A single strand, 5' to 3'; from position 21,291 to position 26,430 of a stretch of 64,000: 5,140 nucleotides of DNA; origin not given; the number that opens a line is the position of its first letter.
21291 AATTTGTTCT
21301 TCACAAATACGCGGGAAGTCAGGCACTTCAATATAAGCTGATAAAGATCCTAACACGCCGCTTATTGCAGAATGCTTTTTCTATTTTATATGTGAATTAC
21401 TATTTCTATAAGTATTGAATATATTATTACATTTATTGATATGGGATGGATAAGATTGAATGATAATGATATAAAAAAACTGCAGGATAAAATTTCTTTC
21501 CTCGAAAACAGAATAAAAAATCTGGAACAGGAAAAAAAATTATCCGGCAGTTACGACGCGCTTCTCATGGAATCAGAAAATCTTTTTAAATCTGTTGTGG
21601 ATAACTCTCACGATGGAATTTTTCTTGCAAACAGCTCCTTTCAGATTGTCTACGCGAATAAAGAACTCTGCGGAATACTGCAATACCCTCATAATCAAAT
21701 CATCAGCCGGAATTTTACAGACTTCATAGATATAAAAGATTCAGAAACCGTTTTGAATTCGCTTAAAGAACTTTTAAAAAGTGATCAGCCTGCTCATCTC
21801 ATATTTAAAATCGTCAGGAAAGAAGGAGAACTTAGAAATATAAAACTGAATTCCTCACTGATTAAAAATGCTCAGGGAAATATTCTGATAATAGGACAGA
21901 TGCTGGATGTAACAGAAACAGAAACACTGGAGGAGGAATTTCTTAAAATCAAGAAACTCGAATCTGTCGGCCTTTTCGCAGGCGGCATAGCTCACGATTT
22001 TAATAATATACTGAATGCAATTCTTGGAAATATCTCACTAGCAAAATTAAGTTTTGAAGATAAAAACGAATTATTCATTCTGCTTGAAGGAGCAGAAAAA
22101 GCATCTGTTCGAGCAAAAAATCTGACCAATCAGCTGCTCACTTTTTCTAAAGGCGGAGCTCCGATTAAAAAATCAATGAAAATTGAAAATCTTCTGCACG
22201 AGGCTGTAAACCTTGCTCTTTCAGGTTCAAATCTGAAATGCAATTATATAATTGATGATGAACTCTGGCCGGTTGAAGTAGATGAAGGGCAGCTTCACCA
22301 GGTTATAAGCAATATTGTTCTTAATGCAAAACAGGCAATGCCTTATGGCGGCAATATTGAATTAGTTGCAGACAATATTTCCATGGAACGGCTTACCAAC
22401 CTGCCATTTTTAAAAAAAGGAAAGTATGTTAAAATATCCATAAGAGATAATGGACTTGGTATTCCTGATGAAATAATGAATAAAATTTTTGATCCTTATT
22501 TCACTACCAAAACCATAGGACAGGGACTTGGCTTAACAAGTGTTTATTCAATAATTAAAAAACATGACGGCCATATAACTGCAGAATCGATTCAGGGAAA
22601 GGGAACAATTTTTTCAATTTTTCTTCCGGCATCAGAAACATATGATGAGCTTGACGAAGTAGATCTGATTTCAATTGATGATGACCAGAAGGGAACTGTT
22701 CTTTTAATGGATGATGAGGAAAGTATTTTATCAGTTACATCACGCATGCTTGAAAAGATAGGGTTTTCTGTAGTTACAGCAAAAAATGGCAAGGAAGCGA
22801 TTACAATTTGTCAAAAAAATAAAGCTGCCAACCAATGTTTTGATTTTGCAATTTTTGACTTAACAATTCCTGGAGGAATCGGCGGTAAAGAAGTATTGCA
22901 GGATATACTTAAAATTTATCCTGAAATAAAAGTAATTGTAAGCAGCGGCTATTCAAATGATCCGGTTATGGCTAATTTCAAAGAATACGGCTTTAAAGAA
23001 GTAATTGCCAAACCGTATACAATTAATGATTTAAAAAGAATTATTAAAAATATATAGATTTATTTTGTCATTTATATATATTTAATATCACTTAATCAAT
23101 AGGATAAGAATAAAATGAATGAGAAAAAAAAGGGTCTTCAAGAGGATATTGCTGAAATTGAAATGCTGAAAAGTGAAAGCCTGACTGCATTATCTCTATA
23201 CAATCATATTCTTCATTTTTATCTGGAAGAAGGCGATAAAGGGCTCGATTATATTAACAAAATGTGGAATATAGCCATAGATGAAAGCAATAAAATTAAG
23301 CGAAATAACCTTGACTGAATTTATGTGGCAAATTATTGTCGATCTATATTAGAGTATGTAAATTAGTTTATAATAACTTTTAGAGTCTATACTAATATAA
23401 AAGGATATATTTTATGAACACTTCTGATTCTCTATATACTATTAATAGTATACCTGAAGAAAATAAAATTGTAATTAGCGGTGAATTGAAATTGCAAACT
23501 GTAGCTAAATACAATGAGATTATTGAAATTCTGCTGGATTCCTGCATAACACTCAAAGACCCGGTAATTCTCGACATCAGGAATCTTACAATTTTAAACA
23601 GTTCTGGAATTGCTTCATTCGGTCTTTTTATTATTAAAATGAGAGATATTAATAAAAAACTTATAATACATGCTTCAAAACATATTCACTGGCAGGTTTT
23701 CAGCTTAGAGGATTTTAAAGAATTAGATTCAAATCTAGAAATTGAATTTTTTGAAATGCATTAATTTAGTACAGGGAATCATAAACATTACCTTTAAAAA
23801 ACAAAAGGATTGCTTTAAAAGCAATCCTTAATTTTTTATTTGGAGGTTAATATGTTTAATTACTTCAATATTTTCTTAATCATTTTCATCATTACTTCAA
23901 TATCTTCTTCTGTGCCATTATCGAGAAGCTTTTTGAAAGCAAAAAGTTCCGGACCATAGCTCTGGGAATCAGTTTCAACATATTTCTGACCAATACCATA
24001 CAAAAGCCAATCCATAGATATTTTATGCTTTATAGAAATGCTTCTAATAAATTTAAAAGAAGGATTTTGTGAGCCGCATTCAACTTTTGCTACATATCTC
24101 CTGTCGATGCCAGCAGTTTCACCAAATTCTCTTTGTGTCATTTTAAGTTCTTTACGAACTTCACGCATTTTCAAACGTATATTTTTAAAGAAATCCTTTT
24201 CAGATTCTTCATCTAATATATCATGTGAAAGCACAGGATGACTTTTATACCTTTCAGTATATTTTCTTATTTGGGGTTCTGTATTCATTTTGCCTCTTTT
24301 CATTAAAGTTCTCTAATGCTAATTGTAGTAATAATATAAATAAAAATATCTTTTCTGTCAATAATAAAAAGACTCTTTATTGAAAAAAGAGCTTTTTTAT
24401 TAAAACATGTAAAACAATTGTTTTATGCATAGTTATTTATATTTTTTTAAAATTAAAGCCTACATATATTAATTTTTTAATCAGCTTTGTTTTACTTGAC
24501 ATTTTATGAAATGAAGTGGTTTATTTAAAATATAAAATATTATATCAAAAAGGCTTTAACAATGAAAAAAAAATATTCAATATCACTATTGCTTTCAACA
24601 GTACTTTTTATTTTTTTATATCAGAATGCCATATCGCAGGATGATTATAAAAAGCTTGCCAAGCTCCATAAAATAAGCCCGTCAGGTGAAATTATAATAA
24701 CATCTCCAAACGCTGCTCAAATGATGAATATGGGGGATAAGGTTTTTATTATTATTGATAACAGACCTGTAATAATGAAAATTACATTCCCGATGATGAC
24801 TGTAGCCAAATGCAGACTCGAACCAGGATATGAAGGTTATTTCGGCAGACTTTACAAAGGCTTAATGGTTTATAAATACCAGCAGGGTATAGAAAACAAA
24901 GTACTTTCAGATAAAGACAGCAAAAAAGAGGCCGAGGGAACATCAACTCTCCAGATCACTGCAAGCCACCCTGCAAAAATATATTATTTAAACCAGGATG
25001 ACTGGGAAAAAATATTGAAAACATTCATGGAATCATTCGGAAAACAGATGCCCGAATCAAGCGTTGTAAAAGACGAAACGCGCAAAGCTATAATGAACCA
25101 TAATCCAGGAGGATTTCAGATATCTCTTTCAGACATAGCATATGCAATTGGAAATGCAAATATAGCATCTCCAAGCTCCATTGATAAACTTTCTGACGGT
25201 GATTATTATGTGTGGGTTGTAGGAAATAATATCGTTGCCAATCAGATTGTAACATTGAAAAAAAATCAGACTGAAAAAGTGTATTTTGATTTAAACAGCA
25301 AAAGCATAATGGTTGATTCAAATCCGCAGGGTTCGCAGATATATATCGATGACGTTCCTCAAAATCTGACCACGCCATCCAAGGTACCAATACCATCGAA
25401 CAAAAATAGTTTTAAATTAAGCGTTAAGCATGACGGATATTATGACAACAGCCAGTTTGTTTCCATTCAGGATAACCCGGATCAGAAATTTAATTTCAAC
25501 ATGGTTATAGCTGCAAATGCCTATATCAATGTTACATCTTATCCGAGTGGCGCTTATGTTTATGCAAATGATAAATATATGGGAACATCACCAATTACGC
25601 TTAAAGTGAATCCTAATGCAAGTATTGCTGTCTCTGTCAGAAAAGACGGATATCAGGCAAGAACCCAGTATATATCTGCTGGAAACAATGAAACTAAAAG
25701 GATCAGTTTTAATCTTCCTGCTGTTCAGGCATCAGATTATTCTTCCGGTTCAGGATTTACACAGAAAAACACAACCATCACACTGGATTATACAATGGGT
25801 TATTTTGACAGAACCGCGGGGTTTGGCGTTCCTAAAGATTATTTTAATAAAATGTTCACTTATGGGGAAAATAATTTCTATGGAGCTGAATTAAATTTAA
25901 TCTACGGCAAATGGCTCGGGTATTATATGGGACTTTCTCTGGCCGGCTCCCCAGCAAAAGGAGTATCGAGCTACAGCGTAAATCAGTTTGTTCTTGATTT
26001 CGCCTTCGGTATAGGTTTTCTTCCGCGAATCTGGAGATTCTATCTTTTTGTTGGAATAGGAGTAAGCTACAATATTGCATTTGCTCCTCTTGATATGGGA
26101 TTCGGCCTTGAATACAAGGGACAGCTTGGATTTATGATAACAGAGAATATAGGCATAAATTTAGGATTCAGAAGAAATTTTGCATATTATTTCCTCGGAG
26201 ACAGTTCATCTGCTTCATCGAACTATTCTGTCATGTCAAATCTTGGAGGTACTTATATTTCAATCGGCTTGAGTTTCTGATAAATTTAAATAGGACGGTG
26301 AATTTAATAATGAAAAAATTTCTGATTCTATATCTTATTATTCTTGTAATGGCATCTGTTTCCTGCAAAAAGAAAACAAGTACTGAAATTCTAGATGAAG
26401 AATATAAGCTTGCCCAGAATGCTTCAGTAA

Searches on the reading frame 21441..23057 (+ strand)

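Call 26: search_protein_families(library=pfam, proteins=[window:21441-23057:+], max_evalue=0.0001)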
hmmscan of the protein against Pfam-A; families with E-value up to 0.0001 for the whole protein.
window:21441-23057:+ (538 aa): 8 families
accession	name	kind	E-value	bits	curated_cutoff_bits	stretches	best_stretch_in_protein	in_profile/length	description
PF02518.31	HATPase_c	-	5e-23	82.1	26.4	1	281-398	2-110/111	Histidine kinase-, DNA gyrase B-, and HSP90-like ATPase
PF00072.30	Response_reg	-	4.4e-18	65.9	30.2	1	420-535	1-110/111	Response regulator receiver domain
PF13426.13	PAS_9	-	4.2e-13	49.9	27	1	58-159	2-103/103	PAS domain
PF00989.32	PAS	-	4.8e-11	43.1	22.6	1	49-157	3-113/113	PAS fold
PF00512.31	HisKA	-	5.6e-08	33.2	26.9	1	177-239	3-64/66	His Kinase A (phospho-acceptor) domain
PF08448.16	PAS_4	-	1.1e-07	32.5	23.1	1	53-161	1-109/110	PAS fold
PF08447.18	PAS_3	-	2.8e-07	31.2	25.6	1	69-149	1-83/89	PAS fold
PF13188.13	PAS_8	-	2e-06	27.9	21.8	1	47-100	1-55/65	PAS domain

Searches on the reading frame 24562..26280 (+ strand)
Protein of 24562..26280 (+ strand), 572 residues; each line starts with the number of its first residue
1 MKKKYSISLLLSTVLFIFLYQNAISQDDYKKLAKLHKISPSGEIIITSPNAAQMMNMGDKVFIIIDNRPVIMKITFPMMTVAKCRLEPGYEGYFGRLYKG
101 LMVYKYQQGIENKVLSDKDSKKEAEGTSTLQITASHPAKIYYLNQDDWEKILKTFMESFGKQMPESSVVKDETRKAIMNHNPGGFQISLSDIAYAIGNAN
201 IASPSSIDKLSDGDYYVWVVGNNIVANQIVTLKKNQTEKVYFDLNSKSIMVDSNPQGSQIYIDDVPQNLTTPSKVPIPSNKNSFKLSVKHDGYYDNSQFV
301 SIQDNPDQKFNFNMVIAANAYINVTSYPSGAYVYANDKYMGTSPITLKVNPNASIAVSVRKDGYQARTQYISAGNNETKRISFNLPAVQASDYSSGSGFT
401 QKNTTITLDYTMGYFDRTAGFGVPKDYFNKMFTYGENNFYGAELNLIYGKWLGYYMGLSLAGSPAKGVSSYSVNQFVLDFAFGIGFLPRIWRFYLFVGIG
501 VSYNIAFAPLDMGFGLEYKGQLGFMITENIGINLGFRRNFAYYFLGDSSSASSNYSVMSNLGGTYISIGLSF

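Call 56: search_protein_families(library=pfam, proteins=[window:24562-26280:+], max_evalue=0.01)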
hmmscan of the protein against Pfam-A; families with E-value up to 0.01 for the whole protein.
window:24562-26280:+ (572 aa): 2 families
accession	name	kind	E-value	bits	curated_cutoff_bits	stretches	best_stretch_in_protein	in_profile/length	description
PF08308.17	PEGA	-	2.1e-18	66.4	20.8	2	322-387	4-69/71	PEGA domain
PF13715.12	CarbopepD_reg_2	-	0.0076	16.7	32.2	0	347-386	38-77/88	CarboxypepD_reg-like domain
